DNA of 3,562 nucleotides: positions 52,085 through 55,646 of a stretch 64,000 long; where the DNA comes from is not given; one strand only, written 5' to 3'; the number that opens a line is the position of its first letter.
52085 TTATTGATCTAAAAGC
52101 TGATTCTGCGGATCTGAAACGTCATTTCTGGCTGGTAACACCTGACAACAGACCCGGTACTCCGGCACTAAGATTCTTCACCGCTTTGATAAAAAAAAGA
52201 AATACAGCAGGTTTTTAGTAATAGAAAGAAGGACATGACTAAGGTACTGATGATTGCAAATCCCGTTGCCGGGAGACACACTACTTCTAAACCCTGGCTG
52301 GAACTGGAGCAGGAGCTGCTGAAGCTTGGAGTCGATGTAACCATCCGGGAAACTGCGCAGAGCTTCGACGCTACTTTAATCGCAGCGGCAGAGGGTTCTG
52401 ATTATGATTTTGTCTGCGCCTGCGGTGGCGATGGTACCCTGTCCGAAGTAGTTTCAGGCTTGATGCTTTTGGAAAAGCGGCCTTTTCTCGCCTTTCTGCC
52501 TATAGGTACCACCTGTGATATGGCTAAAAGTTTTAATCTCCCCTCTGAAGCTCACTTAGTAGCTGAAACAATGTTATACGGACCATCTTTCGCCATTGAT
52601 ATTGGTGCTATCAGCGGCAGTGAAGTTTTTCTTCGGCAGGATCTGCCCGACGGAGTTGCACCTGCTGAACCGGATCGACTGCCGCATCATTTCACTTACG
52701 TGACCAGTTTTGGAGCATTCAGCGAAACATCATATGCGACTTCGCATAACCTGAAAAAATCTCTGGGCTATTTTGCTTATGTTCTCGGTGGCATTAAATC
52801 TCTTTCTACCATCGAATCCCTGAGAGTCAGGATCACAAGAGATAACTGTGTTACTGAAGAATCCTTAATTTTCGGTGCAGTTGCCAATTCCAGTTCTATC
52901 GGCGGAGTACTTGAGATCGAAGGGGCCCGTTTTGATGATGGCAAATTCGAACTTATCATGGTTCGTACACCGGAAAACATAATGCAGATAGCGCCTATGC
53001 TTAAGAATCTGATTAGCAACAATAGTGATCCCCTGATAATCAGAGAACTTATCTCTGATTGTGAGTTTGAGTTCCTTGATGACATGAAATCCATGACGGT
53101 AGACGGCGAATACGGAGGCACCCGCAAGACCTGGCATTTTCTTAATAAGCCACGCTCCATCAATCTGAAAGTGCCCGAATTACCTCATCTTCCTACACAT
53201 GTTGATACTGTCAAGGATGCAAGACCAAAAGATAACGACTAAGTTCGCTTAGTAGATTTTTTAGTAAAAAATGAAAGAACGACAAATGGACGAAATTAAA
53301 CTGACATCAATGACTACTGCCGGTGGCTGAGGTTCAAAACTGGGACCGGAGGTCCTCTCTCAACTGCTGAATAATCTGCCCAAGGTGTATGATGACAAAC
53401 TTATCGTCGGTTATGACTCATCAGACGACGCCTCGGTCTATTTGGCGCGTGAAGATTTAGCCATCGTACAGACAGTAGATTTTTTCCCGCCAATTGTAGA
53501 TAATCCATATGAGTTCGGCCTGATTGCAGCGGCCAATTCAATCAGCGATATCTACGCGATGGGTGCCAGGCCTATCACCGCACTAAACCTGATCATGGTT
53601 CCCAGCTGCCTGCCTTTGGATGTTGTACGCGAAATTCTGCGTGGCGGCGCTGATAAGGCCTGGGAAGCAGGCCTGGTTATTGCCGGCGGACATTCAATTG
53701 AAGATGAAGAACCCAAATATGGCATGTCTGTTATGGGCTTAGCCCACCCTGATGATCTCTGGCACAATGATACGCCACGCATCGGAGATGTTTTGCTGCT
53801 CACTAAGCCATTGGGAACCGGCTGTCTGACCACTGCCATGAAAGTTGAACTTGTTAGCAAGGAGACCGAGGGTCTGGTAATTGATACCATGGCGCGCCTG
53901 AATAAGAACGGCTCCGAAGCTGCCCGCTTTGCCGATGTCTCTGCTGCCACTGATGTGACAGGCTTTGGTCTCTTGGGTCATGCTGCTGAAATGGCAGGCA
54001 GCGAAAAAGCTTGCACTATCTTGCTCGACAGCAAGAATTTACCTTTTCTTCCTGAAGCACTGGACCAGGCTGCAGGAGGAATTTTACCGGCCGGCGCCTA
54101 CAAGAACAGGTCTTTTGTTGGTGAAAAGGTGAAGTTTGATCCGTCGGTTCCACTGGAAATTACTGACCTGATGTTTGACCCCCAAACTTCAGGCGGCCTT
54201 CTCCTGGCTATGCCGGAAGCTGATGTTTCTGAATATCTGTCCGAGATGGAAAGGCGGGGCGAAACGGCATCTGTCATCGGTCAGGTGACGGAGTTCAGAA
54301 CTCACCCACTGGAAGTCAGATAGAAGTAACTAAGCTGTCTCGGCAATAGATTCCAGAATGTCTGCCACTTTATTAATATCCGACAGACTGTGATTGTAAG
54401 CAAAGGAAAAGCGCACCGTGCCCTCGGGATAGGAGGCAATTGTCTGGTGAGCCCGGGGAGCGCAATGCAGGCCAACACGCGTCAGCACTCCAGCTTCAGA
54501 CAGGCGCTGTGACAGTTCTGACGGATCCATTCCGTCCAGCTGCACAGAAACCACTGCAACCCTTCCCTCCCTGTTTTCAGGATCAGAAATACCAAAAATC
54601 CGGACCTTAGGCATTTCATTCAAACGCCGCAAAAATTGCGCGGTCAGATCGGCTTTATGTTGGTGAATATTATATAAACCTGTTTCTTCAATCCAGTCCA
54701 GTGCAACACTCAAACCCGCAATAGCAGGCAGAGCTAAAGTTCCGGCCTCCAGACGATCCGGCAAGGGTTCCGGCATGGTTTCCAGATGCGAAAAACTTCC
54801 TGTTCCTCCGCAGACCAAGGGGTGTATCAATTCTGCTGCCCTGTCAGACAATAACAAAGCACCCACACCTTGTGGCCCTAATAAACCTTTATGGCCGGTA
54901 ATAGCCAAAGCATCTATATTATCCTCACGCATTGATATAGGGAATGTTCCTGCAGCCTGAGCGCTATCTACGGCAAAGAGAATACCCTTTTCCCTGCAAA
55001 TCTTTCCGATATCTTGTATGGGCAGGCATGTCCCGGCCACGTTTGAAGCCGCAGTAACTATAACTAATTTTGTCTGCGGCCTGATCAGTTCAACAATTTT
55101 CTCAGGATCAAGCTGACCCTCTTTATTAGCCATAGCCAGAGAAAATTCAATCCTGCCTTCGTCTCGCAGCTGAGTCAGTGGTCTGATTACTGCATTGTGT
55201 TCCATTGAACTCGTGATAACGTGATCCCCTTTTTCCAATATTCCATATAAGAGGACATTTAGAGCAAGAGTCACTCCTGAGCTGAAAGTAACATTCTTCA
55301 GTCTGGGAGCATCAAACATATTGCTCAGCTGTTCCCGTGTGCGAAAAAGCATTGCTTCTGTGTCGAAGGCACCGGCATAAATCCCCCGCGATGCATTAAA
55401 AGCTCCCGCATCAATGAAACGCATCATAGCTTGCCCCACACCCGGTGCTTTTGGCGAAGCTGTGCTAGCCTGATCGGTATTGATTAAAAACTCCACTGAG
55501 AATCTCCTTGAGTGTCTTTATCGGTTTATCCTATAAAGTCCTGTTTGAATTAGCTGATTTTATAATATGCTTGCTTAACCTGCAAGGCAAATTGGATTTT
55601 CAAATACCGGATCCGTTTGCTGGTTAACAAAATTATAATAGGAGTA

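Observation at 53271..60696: Compact selenium island: selD(Sec), NifS-like lyase, yedE, yedF, DUF3343, selA, selB, with no selC and next to the glycine reductase operon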

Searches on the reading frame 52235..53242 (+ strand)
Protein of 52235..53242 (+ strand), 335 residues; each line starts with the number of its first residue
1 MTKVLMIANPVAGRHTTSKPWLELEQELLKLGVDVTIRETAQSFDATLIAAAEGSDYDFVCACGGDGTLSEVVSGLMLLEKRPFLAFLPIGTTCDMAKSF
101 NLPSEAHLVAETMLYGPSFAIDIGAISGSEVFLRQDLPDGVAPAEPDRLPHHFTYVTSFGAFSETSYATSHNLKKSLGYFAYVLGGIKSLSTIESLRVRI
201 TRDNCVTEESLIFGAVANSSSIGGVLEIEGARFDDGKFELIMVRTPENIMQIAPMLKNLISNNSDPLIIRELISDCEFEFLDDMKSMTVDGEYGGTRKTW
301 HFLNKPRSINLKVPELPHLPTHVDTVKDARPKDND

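Call 6: search_protein_families(library=pfam, proteins=[window:52235-53242:+], max_evalue=0.01)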
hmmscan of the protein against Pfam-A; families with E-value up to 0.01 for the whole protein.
window:52235-53242:+ (335 aa): 2 families
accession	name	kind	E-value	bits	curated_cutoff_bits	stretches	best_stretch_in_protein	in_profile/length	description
PF00781.29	DAGK_cat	-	3.4e-23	82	23.6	1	3-125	1-124/125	Diacylglycerol kinase catalytic domain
PF19279.4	YegS_C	-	1.6e-06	28.4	27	1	172-257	17-102/158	YegS C-terminal NAD kinase beta sandwich-like domain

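Call 7: search_protein_families(library=ncbifam, proteins=[window:52235-53242:+], max_evalue=0.01)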
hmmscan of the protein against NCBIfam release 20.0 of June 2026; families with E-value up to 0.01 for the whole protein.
window:52235-53242:+ (335 aa): 11 families
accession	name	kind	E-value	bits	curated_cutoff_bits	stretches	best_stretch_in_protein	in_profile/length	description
NF009603.0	PRK13055.1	subfamily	1.9e-43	148.7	342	1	2-297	3-284/335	diacylglycerol kinase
TIGR00147.1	TIGR00147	subfamily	1.8e-40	138.8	118.65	1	1-314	1-295/296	YegS/Rv2252/BmrU family lipid kinase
NF009874.0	PRK13337.1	equivalog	3.2e-39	134.6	385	1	4-315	5-295/305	diacylglycerol kinase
NF009602.0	PRK13054.1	equivalog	2.3e-31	109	284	1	26-315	25-294/301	lipid kinase YegS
NF009605.0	PRK13059.1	equivalog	1.6e-30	106.1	313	2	152-264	130-241/295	putative lipid kinase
TIGR03702.1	lip_kinase_YegS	equivalog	8e-26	90.8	387.45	2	26-133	21-131/295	lipid kinase YegS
NF009604.0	PRK13057.1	equivalog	2.8e-24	85.6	274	2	3-132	10-135/302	lipid kinase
NF002033.0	PRK00861.1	subfamily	1.3e-22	79.9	293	2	3-129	13-137/328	putative lipid kinase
NF009025.0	PRK12361.1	equivalog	2.5e-15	55.7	505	1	3-98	243-336/546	hypothetical protein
NF008882.0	PRK11914.1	equivalog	7.4e-11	41.8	302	1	2-130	9-137/306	diacylglycerol kinase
NF040993.1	MamU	equivalog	2.6e-08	33.6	400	1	41-131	44-132/296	lipid kinase MamU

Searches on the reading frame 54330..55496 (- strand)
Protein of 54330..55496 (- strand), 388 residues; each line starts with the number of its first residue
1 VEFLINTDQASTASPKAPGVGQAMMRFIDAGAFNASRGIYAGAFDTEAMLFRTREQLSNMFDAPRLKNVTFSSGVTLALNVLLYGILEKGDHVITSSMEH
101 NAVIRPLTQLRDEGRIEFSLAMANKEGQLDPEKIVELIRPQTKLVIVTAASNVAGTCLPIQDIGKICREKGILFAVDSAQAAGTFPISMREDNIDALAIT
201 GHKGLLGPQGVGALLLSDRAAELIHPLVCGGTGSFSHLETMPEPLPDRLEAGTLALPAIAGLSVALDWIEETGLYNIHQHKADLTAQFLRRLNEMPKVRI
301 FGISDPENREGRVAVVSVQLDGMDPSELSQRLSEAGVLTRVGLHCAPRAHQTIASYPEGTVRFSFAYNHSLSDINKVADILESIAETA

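Call 6: search_protein_families(library=pfam, proteins=[window:54330-55496:-], max_evalue=0.01)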
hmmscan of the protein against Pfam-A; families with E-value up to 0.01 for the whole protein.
window:54330-55496:- (388 aa): 5 families
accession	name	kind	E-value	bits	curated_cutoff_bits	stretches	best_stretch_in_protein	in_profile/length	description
PF00266.25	Aminotran_5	-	2.9e-78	263.9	21.5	1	8-376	4-370/371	Aminotransferase class-V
PF01041.23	DegT_DnrJ_EryC1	-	1.6e-11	44.5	19.8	1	69-184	43-152/360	DegT/DnrJ/EryC1/StrS aminotransferase family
PF00155.27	Aminotran_1_2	-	1.3e-09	38.2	19.7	1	65-186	65-194/361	Aminotransferase class I and II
PF01053.26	Cys_Met_Meta_PP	-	1.3e-09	37.5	27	1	68-185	70-181/381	Cys/Met metabolism PLP-dependent enzyme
PF01212.27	Beta_elim_lyase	-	1.7e-07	31.3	27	1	76-220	57-214/288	Beta-eliminating lyase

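Call 7: search_protein_families(library=ncbifam, proteins=[window:54330-55496:-], max_evalue=0.01)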
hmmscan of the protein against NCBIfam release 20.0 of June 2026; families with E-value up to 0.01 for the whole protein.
window:54330-55496:- (388 aa): 71 families (the best 25 are shown)
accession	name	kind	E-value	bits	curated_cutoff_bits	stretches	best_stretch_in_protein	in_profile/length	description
TIGR01977.1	am_tr_V_EF2568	hypoth_equivalog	2.6e-118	395.3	377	1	8-384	4-376/376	cysteine desulfurase family protein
NF040779.1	Sec_lyase_SclA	exception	6.5e-106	354.4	525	1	10-384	6-376/378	selenocysteine lyase SclA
TIGR01979.1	sufS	subfamily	1.4e-65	221.7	475.1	1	8-385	23-399/403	SufS family cysteine desulfurase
NF041166.1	f2_encap_cargo1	exception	2.9e-48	165.4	800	1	20-382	261-621/623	family 2A encapsulin nanocompartment cargo protein cysteine desulfurase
TIGR03402.1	FeS_nifS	equivalog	6.6e-43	146.9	530.75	1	8-386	4-371/379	cysteine desulfurase NifS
TIGR03235.1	DNA_S_dndA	equivalog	6.9e-41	140.7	480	1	13-334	7-314/353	cysteine desulfurase DndA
NF008126.0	PRK10874.1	equivalog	3.1e-39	135.2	607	1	7-381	23-392/401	cysteine desulfurase CsdA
NF006791.0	PRK09295.1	equivalog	1.1e-38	133.4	661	1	13-376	31-393/406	cysteine desulfurase SufS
TIGR03392.1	FeS_syn_CsdA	equivalog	1.2e-38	133.3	493.6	1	8-381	21-389/398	cysteine desulfurase CsdA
TIGR01976.1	am_tr_V_VC1184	hypoth_equivalog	7.1e-38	130.9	352.35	1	32-379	44-399/401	cysteine desulfurase-like protein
NF010611.0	PRK14012.1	equivalog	1.7e-37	129.3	548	1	7-303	9-294/406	IscS subfamily cysteine desulfurase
TIGR02006.1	IscS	equivalog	4e-35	121.6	643.2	1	6-303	6-290/402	IscS subfamily cysteine desulfurase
TIGR03403.1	nifS_epsilon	equivalog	2.9e-27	95.5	587.7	1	39-348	33-327/382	NifS family cysteine desulfurase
NF002806.0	PRK02948.1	subfamily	2.6e-26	92.5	304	1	45-294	40-275/381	IscS subfamily cysteine desulfurase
TIGR04343.1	egtE_PLP_lyase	equivalog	4.3e-19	68.6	400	1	49-381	55-368/370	ergothioneine biosynthesis PLP-dependent enzyme EgtE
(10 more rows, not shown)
